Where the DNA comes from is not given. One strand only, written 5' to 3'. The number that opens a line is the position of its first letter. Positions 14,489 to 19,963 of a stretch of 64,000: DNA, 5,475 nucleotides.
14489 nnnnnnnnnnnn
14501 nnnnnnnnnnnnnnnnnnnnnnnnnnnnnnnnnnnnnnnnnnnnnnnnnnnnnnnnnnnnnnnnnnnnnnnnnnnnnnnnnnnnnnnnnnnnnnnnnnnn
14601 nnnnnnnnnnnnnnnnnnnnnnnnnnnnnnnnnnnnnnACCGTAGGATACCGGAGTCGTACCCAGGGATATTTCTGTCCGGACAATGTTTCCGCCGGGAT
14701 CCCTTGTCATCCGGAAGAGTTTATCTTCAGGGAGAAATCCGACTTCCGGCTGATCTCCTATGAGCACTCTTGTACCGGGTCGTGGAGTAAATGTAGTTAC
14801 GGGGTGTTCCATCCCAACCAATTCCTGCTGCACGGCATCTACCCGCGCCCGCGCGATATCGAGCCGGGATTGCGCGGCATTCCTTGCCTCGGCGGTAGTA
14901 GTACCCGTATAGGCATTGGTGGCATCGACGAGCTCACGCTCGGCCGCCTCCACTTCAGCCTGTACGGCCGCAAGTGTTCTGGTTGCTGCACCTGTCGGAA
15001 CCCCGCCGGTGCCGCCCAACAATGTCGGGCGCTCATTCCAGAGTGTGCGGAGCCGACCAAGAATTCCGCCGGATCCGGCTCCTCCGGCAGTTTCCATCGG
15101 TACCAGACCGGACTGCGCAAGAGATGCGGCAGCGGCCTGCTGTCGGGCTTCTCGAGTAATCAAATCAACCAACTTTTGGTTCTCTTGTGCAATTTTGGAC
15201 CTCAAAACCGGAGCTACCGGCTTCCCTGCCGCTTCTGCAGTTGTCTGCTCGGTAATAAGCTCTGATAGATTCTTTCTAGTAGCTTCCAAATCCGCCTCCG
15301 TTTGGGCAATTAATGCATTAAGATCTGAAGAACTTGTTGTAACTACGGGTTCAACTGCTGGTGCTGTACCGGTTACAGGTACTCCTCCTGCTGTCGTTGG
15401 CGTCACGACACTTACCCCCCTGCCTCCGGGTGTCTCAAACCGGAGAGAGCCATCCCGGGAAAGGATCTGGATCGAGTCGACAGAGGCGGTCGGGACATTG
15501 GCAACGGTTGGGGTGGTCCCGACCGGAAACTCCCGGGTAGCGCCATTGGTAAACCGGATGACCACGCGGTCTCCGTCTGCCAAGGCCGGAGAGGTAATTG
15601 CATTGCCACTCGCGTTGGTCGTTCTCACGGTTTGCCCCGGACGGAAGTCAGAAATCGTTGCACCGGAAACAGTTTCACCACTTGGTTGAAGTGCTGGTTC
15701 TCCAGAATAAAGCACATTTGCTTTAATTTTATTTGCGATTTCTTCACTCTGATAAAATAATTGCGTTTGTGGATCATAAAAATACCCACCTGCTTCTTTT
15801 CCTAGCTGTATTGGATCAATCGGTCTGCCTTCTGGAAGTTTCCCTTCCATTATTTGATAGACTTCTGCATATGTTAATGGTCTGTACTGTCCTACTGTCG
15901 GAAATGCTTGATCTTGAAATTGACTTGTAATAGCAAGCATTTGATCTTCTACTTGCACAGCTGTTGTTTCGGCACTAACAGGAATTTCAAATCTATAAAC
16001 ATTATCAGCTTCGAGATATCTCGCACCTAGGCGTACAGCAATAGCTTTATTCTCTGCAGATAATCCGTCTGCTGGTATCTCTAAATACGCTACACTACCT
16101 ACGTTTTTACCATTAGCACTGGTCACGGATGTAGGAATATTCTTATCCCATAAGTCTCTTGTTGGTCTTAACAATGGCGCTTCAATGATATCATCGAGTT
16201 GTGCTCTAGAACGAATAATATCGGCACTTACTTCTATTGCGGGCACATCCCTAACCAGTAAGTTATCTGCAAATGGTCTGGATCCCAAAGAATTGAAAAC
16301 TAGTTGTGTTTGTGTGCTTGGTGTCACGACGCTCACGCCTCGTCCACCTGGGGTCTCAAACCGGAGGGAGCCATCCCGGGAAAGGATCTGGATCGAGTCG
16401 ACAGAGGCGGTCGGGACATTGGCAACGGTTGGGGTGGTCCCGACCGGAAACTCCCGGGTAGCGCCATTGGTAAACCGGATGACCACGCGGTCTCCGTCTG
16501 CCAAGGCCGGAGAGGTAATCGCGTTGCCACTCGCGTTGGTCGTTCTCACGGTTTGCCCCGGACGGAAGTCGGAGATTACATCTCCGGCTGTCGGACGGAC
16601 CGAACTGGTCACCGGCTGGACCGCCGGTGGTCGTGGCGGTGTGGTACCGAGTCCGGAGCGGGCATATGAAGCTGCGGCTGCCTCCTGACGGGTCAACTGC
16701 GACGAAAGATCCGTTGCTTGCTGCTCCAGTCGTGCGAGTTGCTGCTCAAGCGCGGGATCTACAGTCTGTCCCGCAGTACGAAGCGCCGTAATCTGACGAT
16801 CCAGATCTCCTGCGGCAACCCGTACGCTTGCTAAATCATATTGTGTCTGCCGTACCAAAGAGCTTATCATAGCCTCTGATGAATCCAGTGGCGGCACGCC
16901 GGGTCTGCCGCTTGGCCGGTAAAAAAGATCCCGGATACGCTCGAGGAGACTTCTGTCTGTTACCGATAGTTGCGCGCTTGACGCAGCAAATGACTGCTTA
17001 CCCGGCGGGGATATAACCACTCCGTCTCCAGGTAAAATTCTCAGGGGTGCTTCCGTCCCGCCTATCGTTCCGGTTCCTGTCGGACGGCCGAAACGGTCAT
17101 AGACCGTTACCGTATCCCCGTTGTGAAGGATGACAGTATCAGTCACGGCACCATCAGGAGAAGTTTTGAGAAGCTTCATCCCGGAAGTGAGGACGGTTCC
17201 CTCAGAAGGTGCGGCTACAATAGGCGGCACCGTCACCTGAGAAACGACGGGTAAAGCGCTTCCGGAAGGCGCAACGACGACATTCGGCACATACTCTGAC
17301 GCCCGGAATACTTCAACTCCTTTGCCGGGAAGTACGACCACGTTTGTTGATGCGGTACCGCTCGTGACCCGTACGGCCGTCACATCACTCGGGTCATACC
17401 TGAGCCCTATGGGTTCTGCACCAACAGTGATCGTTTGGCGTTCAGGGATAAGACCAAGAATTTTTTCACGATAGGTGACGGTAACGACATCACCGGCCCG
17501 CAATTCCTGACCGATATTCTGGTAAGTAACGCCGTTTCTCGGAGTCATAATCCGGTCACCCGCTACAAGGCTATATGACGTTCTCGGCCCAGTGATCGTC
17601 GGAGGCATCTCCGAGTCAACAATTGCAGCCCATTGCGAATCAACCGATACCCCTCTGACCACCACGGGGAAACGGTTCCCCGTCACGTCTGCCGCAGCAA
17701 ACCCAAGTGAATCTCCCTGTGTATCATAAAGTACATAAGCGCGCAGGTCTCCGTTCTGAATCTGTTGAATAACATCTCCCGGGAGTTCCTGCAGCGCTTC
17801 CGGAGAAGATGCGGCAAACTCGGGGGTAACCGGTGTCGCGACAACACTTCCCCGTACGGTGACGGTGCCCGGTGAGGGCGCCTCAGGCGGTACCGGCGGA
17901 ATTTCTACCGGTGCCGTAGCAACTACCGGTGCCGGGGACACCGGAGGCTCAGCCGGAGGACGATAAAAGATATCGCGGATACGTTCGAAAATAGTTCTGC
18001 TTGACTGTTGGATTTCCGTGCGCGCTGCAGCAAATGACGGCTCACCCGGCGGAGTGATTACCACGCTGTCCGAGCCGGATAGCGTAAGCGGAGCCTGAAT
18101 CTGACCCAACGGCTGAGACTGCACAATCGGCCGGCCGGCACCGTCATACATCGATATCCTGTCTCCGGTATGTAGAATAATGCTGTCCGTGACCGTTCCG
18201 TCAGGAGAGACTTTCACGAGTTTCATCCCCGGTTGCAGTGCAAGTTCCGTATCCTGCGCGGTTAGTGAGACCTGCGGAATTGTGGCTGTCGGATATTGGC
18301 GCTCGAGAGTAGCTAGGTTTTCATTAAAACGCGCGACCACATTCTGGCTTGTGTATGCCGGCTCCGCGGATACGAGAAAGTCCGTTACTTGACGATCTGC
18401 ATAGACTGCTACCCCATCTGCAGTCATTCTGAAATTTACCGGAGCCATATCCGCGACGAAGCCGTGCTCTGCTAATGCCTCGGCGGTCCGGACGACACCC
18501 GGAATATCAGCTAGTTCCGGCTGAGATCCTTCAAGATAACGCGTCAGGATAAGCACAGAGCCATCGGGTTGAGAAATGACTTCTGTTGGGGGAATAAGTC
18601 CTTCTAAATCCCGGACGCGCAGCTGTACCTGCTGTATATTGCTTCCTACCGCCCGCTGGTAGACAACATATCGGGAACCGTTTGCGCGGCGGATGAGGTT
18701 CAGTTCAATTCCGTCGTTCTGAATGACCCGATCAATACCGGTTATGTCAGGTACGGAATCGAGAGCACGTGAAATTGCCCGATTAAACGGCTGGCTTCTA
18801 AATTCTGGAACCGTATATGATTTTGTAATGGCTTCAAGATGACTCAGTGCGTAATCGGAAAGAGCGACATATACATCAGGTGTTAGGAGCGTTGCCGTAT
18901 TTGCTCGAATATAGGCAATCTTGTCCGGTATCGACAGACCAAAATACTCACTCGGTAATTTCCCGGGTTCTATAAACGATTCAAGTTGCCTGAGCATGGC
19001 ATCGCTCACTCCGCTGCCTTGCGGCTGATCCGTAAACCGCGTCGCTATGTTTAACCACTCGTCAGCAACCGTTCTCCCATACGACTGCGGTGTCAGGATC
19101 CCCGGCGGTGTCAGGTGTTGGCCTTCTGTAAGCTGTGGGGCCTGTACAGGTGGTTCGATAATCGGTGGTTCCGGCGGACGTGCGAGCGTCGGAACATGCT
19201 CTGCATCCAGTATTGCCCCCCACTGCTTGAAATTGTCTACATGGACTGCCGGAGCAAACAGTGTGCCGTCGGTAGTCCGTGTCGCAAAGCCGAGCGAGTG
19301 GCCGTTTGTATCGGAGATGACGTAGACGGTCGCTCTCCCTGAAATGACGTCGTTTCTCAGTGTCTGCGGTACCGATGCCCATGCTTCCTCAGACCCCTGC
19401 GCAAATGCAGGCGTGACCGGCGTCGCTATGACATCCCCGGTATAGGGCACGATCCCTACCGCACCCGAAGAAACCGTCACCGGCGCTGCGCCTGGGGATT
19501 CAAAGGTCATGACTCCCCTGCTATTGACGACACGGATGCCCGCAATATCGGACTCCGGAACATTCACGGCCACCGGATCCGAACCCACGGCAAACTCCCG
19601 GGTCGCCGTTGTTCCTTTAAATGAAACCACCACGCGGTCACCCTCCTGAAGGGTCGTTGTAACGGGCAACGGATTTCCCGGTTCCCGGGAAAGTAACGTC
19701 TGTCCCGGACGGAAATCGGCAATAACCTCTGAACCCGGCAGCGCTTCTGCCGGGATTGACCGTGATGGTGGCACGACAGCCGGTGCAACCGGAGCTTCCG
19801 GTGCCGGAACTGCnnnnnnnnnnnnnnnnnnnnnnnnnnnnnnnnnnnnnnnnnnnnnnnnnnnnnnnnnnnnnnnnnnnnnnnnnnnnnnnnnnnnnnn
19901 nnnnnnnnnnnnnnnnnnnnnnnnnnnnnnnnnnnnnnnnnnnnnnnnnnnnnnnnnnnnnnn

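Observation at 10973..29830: Giant 6.3k-residue anchored surface protein combining signalling, protease and glycoside-hydrolase modules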

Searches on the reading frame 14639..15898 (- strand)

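Call 27: search_protein_families(library=pfam, proteins=[window:14639-15898:-], max_evalue=1)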
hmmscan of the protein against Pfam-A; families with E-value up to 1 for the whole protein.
window:14639-15898:- (420 aa): 4 families
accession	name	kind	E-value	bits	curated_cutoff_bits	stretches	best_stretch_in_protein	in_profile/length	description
PF17780.6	OCRE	-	0.038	14.5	24.7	1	38-51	20-33/52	OCRE domain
PF08028.16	Acyl-CoA_dh_2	-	0.66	10.7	22.7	0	195-253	42-100/134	Acyl-CoA dehydrogenase, C-terminal domain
PF05268.17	GP38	-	0.71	10.1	25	1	271-319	107-153/218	Phage tail fibre adhesin Gp38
PF09298.16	FAA_hydrolase_N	-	0.81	10.3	25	1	188-226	50-88/105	Fumarylacetoacetase N-terminal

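Call 96: search_protein_families(library=phrogs, proteins=[window:14639-15898:-], max_evalue=0.01)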
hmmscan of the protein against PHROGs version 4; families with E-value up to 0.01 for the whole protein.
window:14639-15898:- (420 aa): 0 families

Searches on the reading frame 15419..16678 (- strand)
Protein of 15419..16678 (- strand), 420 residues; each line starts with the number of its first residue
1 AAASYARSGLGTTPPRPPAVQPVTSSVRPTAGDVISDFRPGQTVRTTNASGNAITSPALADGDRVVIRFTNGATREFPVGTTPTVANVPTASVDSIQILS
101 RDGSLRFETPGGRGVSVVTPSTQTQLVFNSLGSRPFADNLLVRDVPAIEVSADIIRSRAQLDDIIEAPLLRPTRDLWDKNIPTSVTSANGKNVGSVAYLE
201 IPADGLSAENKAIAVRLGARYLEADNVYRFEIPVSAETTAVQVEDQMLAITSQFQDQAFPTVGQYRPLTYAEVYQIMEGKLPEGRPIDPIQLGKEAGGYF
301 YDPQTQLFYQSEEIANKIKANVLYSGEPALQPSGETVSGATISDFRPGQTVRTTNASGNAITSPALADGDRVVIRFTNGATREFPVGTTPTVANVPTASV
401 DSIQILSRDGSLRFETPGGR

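Call 27: search_protein_families(library=pfam, proteins=[window:15419-16678:-], max_evalue=1)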
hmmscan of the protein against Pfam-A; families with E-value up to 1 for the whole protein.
window:15419-16678:- (420 aa): 7 families
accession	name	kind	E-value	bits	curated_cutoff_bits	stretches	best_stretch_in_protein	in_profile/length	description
PF10387.14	DUF2442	-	6.9e-05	23.4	23.9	2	61-108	7-55/72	Protein of unknown function (DUF2442)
PF12680.13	SnoaL_2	-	0.0029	18.6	27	0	366-398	61-87/102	SnoaL-like domain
PF04225.17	LysM_OapA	-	0.022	15.3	22.3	0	31-70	36-74/85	Opacity-associated protein A LysM-like domain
PF17780.6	OCRE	-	0.036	14.5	24.7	1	298-311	20-33/52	OCRE domain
PF22149.1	Tt1219-like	-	0.081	12.9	27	0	68-95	149-176/191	Type IV pilin Tt1219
PF22184.2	CBM_56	-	0.09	13.4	27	0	42-70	36-65/75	Carbohydrate binding module family 56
PF23658.1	PDZ_CPAF_rel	-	0.096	13.1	27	0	354-385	78-110/120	CPAF-like PDZ domain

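Call 96: search_protein_families(library=phrogs, proteins=[window:15419-16678:-], max_evalue=0.01)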
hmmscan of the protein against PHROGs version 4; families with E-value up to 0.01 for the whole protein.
window:15419-16678:- (420 aa): 2 families
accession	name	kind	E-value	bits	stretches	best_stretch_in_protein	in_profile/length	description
phrog_36263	-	unknown function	0.00036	21.8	0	63-105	3-45/72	-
phrog_4847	-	unknown function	0.0007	20.7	0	35-73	6-44/73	-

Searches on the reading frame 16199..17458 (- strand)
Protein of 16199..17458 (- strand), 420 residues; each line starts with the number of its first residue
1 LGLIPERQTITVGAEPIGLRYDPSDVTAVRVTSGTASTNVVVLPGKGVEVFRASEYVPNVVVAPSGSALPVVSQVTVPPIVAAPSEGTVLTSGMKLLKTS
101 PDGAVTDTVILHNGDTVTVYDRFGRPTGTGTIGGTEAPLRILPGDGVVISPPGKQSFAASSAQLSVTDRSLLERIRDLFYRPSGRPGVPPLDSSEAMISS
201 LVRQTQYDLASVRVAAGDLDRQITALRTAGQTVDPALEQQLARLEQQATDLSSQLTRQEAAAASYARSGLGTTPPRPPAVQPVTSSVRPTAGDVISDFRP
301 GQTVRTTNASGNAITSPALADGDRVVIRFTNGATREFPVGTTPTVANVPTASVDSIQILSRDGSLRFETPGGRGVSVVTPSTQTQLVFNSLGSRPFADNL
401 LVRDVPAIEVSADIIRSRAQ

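Call 27: search_protein_families(library=pfam, proteins=[window:16199-17458:-], max_evalue=1)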
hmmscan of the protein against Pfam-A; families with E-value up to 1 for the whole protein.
window:16199-17458:- (420 aa): 4 families
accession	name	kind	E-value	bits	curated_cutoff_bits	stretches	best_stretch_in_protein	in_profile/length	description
PF17785.7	PUA_3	-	0.069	13.4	22.6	1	111-134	30-53/64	PUA-like domain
PF19962.4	EAD9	-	0.17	12.1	25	1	235-259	9-33/62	Effector-associated domain 9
PF09299.17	Mu-transpos_C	-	0.26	11.8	21.7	0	16-32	36-52/61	Mu transposase, C-terminal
PF08438.16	YGR210-like_G4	-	0.27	12.1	24.7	1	133-188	30-86/108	Obg-like GTPase YGR210-like, G4 motif-containing domain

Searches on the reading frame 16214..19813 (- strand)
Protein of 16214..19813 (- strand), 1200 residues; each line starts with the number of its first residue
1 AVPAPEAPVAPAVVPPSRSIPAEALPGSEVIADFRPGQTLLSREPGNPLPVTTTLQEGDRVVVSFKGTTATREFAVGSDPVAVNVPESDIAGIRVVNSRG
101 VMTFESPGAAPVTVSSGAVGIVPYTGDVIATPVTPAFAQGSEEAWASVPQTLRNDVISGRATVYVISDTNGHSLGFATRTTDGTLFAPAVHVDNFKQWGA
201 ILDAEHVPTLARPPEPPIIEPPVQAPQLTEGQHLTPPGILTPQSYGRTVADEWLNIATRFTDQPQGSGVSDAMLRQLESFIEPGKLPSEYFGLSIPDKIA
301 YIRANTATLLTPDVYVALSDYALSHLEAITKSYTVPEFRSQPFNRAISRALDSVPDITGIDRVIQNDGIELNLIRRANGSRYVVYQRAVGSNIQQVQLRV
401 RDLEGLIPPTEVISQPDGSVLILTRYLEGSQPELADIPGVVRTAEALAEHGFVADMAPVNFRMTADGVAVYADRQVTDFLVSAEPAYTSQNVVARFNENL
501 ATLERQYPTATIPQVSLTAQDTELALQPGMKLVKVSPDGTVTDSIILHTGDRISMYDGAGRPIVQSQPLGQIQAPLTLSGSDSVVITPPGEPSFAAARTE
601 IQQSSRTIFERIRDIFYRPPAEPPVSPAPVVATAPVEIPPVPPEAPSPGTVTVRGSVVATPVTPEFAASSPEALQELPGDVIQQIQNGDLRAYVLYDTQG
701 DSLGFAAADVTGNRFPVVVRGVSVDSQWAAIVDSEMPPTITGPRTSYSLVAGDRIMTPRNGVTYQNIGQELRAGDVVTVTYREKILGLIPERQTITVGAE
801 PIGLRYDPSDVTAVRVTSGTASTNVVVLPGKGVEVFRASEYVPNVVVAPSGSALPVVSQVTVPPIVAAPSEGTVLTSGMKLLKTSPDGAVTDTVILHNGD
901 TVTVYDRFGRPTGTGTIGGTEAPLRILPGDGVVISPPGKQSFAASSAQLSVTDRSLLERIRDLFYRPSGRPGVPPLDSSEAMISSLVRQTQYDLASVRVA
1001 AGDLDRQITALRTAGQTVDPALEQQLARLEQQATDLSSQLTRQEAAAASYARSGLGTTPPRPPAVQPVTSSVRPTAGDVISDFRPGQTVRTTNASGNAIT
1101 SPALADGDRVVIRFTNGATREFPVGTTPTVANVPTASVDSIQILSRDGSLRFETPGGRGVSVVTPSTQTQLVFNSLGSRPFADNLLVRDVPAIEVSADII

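Call 45: search_protein_representatives(protein=window:16214-19813:-)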
Query: 1200 residues. Proteins with E-value up to 0.001 (for the whole library): 3; up to 1e-10: 1; up to 1e-30: 1. The best 3 are listed.
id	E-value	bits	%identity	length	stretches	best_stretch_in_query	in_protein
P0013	0.0e+00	2906.2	83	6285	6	1-1200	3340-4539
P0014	1.5e-05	39.6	27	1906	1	269-506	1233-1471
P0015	5.6e-05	37.7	24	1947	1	241-507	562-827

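Call 47: search_protein_families(library=pfam, proteins=[P0014, P0015], max_evalue=0.1)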
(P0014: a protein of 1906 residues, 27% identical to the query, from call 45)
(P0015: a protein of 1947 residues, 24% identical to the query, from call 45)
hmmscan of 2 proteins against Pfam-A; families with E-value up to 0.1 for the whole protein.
P0014 (1906 aa): 2 families
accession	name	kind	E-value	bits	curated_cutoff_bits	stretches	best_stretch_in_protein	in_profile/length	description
PF09227.15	Bubble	-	0.0024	18.6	23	0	202-233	29-60/64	Bubble protein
PF24831.1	DUF7715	-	0.085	13.9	27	0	925-1006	52-123/125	Domain of unknown function (DUF7715)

P0015 (1947 aa): 0 families

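Call 50: list_cluster_members(proteins=[P0013, P0014, P0015])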
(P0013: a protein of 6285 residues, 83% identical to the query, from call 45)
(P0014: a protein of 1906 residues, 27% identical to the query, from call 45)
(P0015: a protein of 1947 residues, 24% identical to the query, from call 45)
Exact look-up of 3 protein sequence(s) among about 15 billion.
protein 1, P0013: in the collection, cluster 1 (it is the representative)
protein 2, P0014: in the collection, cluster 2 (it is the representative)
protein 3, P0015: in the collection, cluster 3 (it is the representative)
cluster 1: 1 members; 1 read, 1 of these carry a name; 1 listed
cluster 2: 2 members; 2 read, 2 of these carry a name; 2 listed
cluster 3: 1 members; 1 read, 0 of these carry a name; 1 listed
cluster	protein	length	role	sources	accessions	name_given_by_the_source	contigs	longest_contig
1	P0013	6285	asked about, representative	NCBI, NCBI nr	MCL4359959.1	zinc-dependent peptidase [Patescibacteria group bacterium]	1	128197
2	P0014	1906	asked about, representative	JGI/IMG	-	hypothetical protein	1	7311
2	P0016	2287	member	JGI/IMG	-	hypothetical protein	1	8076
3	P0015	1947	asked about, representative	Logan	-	-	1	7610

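Call 51: find_encoding_contigs(protein=P0016, flank=10000)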
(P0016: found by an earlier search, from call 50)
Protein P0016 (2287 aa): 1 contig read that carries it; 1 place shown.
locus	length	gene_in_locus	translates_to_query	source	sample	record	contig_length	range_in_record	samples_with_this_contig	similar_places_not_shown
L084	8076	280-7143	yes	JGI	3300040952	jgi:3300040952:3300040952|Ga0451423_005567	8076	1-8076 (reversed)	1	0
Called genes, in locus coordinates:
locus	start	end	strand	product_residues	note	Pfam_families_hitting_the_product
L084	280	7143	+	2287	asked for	-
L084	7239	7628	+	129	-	-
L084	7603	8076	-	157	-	?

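Call 52: find_encoding_contigs(protein=P0015, flank=10000)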
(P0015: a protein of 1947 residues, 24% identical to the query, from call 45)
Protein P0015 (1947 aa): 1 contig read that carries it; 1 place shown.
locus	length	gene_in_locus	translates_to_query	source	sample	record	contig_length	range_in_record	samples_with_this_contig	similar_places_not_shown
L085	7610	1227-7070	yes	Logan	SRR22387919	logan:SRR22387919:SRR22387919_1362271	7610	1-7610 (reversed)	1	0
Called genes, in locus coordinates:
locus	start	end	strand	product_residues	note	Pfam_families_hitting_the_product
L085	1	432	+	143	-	?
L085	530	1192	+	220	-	PF00041:fn3 (faint), PF16656:Pur_ac_phosph_N (weak)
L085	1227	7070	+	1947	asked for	-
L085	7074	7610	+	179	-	?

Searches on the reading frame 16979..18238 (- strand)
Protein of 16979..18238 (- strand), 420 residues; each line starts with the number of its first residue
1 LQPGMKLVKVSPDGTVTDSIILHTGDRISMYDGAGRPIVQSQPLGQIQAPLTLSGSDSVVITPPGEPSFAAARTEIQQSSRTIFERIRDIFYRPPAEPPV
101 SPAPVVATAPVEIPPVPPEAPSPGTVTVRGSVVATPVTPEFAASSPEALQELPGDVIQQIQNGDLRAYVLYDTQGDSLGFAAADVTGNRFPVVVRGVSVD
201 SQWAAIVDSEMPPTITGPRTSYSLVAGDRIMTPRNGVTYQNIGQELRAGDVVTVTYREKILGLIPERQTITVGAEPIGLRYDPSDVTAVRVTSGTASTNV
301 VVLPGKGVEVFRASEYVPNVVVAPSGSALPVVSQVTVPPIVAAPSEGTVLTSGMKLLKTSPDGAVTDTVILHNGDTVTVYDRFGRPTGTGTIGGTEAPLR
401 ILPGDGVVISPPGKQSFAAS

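Call 27: search_protein_families(library=pfam, proteins=[window:16979-18238:-], max_evalue=1)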
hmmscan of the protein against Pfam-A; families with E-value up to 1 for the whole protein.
window:16979-18238:- (420 aa): 2 families
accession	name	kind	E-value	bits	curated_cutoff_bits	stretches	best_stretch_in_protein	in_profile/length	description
PF17785.7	PUA_3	-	0.03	14.5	22.6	1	371-394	30-53/64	PUA-like domain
PF05593.20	RHS_repeat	-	0.74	10.7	22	0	370-395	11-37/38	RHS Repeat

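Call 96: search_protein_families(library=phrogs, proteins=[window:16979-18238:-], max_evalue=0.01)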
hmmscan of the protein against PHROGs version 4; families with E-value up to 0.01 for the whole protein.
window:16979-18238:- (420 aa): 0 families
